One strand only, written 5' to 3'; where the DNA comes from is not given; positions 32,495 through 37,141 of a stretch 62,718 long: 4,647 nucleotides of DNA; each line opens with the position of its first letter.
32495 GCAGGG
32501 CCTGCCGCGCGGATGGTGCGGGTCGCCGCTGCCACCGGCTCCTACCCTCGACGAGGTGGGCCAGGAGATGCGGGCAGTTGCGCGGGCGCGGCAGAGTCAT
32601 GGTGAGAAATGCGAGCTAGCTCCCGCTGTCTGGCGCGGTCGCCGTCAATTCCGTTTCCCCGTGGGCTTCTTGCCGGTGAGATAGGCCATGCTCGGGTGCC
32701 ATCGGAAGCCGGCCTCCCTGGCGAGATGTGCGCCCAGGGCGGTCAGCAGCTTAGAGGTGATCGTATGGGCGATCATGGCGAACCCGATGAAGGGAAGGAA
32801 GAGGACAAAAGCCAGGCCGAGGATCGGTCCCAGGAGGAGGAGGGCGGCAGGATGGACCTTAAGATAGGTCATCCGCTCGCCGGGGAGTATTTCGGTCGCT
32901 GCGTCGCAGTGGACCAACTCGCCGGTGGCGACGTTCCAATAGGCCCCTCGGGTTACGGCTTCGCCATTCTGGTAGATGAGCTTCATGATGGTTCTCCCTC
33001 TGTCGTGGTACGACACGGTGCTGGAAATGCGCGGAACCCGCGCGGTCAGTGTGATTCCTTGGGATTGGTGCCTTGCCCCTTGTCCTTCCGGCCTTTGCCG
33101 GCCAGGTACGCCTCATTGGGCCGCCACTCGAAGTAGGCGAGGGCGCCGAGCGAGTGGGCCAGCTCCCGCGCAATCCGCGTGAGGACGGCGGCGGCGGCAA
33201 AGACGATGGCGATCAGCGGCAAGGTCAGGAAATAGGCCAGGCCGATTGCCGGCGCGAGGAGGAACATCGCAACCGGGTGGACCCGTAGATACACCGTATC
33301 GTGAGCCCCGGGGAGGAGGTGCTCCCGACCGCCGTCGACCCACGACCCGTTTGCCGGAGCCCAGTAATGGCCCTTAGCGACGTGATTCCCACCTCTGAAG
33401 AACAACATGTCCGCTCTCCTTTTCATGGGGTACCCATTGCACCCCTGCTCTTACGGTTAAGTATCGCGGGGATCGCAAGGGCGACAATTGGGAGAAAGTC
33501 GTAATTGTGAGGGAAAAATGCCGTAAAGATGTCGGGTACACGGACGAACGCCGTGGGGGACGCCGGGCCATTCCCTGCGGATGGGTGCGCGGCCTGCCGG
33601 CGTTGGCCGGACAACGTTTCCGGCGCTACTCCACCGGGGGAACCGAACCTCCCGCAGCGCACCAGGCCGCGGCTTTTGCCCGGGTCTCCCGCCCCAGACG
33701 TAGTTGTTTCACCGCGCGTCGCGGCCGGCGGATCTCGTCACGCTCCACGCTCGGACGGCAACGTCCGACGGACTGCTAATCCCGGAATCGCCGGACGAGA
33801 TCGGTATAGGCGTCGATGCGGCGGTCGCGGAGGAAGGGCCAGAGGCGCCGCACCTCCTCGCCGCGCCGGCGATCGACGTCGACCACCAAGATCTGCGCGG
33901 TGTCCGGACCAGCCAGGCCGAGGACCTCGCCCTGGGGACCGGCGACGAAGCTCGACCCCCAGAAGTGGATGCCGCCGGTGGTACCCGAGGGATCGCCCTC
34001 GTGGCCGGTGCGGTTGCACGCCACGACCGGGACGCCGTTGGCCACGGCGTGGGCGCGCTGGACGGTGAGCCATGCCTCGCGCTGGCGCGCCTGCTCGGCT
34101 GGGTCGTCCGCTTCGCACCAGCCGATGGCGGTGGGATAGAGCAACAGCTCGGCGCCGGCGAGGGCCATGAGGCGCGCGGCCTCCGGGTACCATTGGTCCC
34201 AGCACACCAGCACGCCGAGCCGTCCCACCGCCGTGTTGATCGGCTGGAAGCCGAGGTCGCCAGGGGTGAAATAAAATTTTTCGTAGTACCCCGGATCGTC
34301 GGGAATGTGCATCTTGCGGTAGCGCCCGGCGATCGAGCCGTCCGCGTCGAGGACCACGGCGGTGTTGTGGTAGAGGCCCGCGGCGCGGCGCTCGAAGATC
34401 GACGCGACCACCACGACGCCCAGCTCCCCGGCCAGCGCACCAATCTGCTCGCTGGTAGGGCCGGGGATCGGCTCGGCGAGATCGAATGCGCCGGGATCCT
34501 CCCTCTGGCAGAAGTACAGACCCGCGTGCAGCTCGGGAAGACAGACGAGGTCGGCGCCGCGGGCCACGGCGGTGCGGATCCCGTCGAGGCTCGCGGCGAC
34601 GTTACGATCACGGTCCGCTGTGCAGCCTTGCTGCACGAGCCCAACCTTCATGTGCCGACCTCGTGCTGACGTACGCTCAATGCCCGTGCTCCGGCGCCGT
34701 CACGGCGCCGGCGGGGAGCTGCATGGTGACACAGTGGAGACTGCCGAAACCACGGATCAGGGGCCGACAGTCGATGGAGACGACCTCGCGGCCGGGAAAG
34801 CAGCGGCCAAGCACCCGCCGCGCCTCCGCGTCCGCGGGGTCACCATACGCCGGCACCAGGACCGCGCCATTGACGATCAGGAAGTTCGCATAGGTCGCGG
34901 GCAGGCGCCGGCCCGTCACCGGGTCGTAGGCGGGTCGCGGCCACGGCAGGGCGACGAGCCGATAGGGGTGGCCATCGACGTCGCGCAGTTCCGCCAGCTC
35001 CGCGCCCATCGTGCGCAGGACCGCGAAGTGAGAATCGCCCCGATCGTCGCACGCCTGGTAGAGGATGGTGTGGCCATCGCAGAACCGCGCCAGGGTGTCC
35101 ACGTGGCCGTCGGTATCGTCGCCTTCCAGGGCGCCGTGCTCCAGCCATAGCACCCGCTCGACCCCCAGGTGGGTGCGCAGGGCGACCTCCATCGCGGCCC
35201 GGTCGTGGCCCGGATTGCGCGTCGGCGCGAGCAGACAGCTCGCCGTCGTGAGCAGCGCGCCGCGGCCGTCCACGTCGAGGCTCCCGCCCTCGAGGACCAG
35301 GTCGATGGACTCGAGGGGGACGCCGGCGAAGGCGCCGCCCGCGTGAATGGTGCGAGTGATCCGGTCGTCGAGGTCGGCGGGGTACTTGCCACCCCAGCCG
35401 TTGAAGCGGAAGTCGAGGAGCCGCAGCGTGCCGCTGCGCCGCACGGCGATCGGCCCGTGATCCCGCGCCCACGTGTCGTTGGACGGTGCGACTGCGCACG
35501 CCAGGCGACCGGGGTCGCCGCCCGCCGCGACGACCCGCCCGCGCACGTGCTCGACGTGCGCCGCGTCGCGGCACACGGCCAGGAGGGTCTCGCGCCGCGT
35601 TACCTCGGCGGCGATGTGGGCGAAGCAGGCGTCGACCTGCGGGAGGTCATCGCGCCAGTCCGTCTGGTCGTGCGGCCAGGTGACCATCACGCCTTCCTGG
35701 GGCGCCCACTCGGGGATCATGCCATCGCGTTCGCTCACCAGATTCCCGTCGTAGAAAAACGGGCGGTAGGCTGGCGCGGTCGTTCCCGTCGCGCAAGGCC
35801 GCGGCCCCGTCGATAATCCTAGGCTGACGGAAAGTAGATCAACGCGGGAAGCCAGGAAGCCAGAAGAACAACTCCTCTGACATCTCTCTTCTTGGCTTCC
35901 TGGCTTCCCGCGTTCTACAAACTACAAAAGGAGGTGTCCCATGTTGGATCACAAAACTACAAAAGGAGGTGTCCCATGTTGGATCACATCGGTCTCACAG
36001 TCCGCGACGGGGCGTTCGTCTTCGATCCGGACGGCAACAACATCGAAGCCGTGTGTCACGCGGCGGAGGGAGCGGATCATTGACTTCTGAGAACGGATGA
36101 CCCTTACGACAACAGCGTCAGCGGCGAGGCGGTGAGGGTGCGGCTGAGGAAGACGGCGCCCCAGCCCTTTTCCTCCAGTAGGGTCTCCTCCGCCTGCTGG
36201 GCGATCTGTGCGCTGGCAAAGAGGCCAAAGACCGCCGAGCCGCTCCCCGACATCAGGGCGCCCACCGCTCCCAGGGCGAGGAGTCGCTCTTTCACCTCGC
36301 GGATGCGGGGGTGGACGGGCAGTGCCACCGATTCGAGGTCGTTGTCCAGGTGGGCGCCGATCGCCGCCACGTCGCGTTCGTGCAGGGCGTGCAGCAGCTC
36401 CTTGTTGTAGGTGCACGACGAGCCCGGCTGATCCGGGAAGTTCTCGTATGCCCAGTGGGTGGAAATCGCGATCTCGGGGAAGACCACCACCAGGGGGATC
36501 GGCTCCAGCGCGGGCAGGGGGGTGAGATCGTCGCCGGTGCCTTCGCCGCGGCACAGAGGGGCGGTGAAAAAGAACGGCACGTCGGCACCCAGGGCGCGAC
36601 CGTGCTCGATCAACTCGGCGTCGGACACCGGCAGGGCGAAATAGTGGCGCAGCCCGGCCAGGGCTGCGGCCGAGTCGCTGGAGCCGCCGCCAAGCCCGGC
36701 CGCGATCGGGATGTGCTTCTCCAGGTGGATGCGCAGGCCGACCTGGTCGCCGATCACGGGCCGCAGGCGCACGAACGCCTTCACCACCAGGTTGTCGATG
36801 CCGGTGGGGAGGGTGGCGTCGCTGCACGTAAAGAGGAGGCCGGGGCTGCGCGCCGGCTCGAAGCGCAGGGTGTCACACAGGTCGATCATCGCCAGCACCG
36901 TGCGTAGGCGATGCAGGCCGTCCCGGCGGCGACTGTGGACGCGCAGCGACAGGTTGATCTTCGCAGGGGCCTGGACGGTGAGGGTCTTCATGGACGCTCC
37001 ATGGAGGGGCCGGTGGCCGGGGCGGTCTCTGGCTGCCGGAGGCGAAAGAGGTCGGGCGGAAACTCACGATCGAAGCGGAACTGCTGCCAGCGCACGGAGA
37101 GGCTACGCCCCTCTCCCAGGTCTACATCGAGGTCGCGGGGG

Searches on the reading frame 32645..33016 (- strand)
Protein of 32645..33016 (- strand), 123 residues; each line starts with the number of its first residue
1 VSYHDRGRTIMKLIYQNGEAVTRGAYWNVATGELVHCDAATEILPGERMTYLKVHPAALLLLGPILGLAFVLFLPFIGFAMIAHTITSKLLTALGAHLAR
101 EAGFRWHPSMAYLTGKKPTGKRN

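Call 12: search_protein_families(library=ncbifam, proteins=[window:32645-33016:-], max_evalue=0.00001)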
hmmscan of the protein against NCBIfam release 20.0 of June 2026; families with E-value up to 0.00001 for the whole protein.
window:32645-33016:- (123 aa): 0 families

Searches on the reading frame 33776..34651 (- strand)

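Call 12: search_protein_families(library=ncbifam, proteins=[window:33776-34651:-], max_evalue=0.00001)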
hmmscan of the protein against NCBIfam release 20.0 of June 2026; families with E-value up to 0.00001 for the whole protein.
window:33776-34651:- (291 aa): 10 families
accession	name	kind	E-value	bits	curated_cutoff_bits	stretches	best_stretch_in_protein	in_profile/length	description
TIGR03381.1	agmatine_aguB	equivalog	2.8e-85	286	410.25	1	2-284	2-278/279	N-carbamoylputrescine amidase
NF040852.1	nitrile_Arch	equivalog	7.7e-35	120.3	500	1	1-283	1-261/262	nitrilase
NF033621.1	de_GSH_amidase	exception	3.2e-22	79.1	355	1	3-279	2-255/260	deaminated glutathione amidase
NF010588.0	PRK13981.1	equivalog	1.7e-16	59.7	479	1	12-263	17-248/546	NAD+ synthase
TIGR04048.1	nitrile_sll0784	equivalog_domain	3.2e-15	55.9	502.6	1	15-165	18-173/301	Nit6803 family nitrilase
NF009803.0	PRK13287.1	equivalog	3.8e-13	48.9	406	1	32-271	52-269/333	formamidase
TIGR00546.1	lnt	equivalog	8.3e-13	48.3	132.9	1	130-216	304-384/395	apolipoprotein N-acyltransferase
NF043013.1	DeGluthAmidYersProt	equivalog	9e-13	48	500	1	8-280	10-271/278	deaminated glutathione amidase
NF009802.0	PRK13286.1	equivalog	1.9e-12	46.8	427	1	13-261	33-260/345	aliphatic amidase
NF007757.0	PRK10438.1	equivalog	5.8e-07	29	249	1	181-276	163-249/256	amidohydrolase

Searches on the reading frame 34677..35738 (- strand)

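Call 12: search_protein_families(library=ncbifam, proteins=[window:34677-35738:-], max_evalue=0.00001)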
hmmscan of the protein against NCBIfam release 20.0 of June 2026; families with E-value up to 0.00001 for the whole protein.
window:34677-35738:- (353 aa): 2 families
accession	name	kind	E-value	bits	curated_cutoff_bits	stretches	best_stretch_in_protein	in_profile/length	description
NF010070.0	PRK13551.1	subfamily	9.3e-66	222.1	483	1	7-343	15-363/365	agmatine deiminase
TIGR03380.1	agmatine_aguA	equivalog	2.2e-63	214.4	381.8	1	7-343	10-357/357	agmatine deiminase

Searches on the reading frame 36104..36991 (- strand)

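Call 37: search_protein_families(library=pfam, proteins=[window:36104-36991:-], max_evalue=0.00001)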
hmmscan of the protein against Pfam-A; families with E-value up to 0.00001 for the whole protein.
window:36104-36991:- (295 aa): 2 families
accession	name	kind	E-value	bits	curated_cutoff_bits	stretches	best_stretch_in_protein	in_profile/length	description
PF00288.32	GHMP_kinases_N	-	7e-15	55.5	22.3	1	67-142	1-84/87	GHMP kinases N terminal domain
PF08544.19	GHMP_kinases_C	-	1.5e-13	51.4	21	1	200-271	2-79/85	GHMP kinases C terminal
